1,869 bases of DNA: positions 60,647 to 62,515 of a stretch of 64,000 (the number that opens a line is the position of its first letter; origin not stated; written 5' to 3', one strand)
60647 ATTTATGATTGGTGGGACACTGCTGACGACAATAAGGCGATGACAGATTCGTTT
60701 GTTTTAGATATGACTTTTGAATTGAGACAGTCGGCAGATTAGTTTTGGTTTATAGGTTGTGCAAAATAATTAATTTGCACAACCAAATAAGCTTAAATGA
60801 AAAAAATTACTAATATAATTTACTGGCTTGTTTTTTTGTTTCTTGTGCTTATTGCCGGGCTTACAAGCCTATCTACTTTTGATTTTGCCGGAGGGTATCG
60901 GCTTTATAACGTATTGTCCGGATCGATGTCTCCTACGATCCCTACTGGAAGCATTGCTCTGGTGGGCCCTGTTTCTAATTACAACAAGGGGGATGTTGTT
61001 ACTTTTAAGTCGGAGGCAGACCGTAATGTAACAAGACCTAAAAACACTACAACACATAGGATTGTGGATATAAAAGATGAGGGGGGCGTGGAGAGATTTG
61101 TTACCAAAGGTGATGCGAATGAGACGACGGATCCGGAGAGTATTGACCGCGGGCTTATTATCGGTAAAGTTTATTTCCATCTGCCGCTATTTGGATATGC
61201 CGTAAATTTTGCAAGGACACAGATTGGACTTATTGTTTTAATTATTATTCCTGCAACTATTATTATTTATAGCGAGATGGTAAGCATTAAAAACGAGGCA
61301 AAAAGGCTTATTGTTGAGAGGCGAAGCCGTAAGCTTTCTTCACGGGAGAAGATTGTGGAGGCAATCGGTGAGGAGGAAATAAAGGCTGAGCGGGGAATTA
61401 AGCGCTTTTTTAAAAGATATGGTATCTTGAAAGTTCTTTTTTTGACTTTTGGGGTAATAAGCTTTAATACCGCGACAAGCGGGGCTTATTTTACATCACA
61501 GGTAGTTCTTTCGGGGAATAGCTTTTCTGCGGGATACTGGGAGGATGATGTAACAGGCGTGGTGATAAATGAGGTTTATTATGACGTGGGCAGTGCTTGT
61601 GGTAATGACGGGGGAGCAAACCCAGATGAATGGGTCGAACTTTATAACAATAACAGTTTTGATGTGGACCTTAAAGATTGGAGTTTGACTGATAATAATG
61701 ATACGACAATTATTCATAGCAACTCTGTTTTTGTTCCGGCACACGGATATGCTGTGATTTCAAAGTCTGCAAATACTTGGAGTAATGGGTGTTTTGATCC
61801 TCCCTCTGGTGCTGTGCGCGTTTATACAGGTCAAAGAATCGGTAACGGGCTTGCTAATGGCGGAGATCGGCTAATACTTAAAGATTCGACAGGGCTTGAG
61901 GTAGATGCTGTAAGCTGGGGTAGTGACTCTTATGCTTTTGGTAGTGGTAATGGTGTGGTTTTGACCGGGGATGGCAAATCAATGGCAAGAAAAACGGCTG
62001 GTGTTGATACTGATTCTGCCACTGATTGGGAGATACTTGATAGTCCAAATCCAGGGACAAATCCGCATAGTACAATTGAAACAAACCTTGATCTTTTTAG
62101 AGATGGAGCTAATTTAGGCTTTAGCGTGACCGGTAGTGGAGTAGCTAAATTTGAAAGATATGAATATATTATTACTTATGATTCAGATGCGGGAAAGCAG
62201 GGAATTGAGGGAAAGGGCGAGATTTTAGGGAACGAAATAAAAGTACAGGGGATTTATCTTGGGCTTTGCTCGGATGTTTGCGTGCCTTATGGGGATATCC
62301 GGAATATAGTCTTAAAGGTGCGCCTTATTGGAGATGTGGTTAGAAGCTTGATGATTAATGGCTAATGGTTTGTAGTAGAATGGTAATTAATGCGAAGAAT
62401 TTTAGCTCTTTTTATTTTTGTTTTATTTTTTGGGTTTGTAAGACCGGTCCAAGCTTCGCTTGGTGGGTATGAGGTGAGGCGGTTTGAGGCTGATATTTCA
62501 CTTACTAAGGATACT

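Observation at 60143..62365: TasA/camelysin-like protein paired with a SipW-type signal peptidase fused to a lamin-tail-domain extension carrying a second cognate-like motif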

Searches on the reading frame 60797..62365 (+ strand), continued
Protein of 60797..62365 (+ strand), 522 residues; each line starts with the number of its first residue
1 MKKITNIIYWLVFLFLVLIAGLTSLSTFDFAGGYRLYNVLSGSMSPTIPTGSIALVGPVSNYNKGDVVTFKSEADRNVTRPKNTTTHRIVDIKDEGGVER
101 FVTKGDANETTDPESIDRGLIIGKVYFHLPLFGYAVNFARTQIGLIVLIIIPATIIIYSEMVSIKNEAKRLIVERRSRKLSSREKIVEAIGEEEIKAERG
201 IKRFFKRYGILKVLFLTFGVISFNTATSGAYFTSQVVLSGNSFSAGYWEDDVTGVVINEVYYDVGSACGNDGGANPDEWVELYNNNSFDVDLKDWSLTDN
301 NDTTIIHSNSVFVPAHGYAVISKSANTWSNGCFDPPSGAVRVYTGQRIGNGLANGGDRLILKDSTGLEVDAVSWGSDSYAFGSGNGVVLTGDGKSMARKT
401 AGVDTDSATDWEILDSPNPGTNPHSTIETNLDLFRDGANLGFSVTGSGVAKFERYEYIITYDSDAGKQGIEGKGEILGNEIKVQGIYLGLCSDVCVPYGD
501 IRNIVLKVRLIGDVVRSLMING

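Call 33: fold_search(model_id=the predicted structure, library=pdb)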
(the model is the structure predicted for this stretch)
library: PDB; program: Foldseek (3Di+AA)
matches with E <= 10: 1056; with E <= 0.001: 8
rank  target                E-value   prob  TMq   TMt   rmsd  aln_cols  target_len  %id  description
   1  7p2q_A                1.1e-05  1.00  0.19  0.59   7.4       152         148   23  Human Signal Peptidase Complex Paralog C (SPC-C) (released 2021-10-06)
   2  7p2p_A                9.2e-05  1.00  0.19  0.60   7.6       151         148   20  Human Signal Peptidase Complex Paralog A (SPC-A) (released 2021-10-06)
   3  3jt0_A                2.0e-04  1.00  0.14  0.57   6.7       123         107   20  Crystal Structure of the C-terminal fragment (426-558) Lamin-B1 from Homo sapiens, Northeast Structural Genomics Conso (released 2009-09-22)
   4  1ifr                  2.5e-04  1.00  0.14  0.53   6.2       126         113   18  Structure of Lamin A/C Globular Domain (released 2002-07-17)
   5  6rpr_B                4.4e-04  1.00  0.16  0.58   4.4       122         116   19  LEM domain of Emerin mutant T43I in complex with BAF dimer and the Igfold of the lamin A/C (released 2020-03-04)
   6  6ghd_B                5.5e-04  1.00  0.16  0.57   4.2       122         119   20  Structural analysis of the ternary complex between lamin A/C, BAF and emerin identifies an interface disrupted in auto (released 2018-08-08)
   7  6ghd_F                6.5e-04  1.00  0.16  0.57   4.4       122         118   20  Structural analysis of the ternary complex between lamin A/C, BAF and emerin identifies an interface disrupted in auto (released 2018-08-08)
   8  7yvd_C                9.0e-04  1.00  0.16  0.54   4.0       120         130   20  The crystal structure of the progerin C-terminal peptide and the Ig-like domain of lamin A/C (released 2023-08-30)
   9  7crg_A                1.0e-03  1.00  0.15  0.53   4.2       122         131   20  Beta-strand-mediated dimeric formation of the extended Ig-like domains of human lamin A/C (released 2021-08-25)
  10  7crg_B                1.2e-03  1.00  0.15  0.53   4.4       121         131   18  Beta-strand-mediated dimeric formation of the extended Ig-like domains of human lamin A/C (released 2021-08-25)
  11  4n31_A                2.4e-03  1.00  0.15  0.52   6.0       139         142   13  Structure and activity of Streptococcus pyogenes SipA: a signal peptidase homologue essential for pilus polymerisation (released 2014-08-20)
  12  4n31_B                3.4e-03  1.00  0.15  0.54   5.9       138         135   13  Structure and activity of Streptococcus pyogenes SipA: a signal peptidase homologue essential for pilus polymerisation (released 2014-08-20)
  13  6a2q                  3.6e-03  1.00  0.13  0.56   4.6       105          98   19  Mycobacterium tuberculosis LexA C-domain I (released 2019-01-23)
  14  6a2t                  4.0e-03  1.00  0.13  0.60   3.6        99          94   19  Mycobacterium tuberculosis LexA C-domain K197A (released 2019-01-23)
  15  6a2r_A                4.0e-03  1.00  0.13  0.55   4.7       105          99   19  Mycobacterium tuberculosis LexA C-domain II (released 2019-01-23)
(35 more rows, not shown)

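Call 64: search_protein_families(library=pfam, proteins=[L001:7594-9333:+, L007:7100-8335:+, L014:3493-4758:+, L004:6843-8090:+, L002:7094-8494:+, L004:4879-6855:+, L014:2831-3490:+, L004:4292-4882:+], max_evalue=0.01)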
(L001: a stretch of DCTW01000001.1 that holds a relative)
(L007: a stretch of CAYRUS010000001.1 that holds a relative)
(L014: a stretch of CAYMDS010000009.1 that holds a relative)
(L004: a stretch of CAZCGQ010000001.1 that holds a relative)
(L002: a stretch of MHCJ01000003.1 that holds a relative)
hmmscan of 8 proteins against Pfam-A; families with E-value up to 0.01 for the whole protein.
L001:7594-9333:+ (579 aa): 2 families
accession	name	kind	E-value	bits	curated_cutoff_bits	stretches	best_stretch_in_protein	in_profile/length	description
PF09972.14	DUF2207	-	1.5e-28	100.6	24.4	1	29-179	2-140/172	Predicted membrane protein (DUF2207) N-terminal domain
PF20990.2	DUF2207_C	-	1.7e-22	80.8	33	1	290-517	4-247/247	Predicted membrane protein (DUF2207) C-terminal domain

L007:7100-8335:+ (411 aa): 2 families
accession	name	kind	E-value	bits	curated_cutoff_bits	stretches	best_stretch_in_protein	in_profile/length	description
PF00932.25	LTD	-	7.1e-14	52.5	34.3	1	256-367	7-108/109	Lamin Tail Domain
PF12389.13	Peptidase_M73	-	0.00025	21.4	22.5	1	35-131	48-146/196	Camelysin metallo-endopeptidase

L014:3493-4758:+ (421 aa): 1 family
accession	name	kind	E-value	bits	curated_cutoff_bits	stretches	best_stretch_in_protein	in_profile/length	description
PF00932.25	LTD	-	2.3e-14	54.1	34.3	1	270-375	22-108/109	Lamin Tail Domain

L004:6843-8090:+ (415 aa): 3 families
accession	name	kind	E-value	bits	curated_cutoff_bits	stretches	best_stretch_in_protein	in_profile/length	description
PF00041.27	fn3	-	2.9e-11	43.9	25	1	195-275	3-79/84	Fibronectin type III domain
PF16656.11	Pur_ac_phosph_N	-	0.0014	19.6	30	1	208-272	15-84/93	Purple acid Phosphatase, N-terminal domain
PF25814.1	fn3_SORL1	-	0.0039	17.6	27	1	207-278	17-84/90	SORL1-like, fn3 domain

L002:7094-8494:+ (466 aa): 1 family
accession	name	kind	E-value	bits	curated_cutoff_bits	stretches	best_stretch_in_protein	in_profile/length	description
PF00932.25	LTD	-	4.6e-15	56.4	34.3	1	311-422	7-108/109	Lamin Tail Domain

L004:4879-6855:+ (658 aa): 3 families
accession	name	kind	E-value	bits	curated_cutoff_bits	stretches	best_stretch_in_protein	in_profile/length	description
PF00932.25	LTD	-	1.4e-20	74.1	34.3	1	379-499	6-108/109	Lamin Tail Domain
PF25788.1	Ig_Rha78A_N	-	2.2e-05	25.1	27.4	1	277-361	11-99/105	Rha78A-like, N-terminal immunoglobulin domain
PF19077.6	Big_13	-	0.00018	22.4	27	0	330-365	67-102/102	Bacterial Ig-like domain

L014:2831-3490:+ (219 aa): 1 family
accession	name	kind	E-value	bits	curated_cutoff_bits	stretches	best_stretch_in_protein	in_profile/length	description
PF00932.25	LTD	-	3.6e-15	56.7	34.3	1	63-171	5-108/109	Lamin Tail Domain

L004:4292-4882:+ (196 aa): 2 families
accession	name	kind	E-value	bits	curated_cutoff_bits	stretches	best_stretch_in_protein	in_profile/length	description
PF00717.28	Peptidase_S24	-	0.0013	18.9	23.3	1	36-71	35-70/116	Peptidase S24-like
PF10502.14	Peptidase_S26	-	0.0027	18.1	22.9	1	12-76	4-67/168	Signal peptidase, peptidase S26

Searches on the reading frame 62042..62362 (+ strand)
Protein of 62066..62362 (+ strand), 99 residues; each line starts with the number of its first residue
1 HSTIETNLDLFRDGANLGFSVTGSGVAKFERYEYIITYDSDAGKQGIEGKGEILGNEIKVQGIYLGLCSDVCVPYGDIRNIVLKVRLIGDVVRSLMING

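Call 6: search_protein_families(library=ncbifam, proteins=[window:62066-62362:+], max_evalue=10)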
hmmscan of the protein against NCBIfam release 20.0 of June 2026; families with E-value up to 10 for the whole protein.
seq(99 aa): 0 families

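Call 58: search_solved_structures(query=A3, max_evalue=1)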
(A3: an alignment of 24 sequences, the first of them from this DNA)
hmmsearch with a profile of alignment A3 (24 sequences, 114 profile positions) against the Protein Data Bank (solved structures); distinct sequences matched with E-value up to 1: 1.
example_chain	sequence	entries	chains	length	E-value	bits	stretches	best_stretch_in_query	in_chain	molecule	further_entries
2k5q_A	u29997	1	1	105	0.82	12.5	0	18-58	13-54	Hypothetical Membrane Associated Protein BcR97A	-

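Call 60: search_protein_families(library=pfam, alignment_id=A3, max_evalue=1)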
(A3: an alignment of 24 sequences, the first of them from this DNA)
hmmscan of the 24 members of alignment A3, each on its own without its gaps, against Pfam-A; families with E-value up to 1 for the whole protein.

A. member 1, seq(107 aa): 0 families

B. families by the number of members that match (of 24 scanned): 5 families
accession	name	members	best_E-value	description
PF07610.17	DUF1573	1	0.066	Protein of unknown function (DUF1573)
PF14478.12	DUF4430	1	0.074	Domain of unknown function (DUF4430)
PF12142.13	PPO1_DWL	1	0.12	Polyphenol oxidase middle domain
PF17851.8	GH43_C2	1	0.19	Beta xylosidase C-terminal Concanavalin A-like domain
PF17529.7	DUF5450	1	0.19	Family of unknown function (DUF5450)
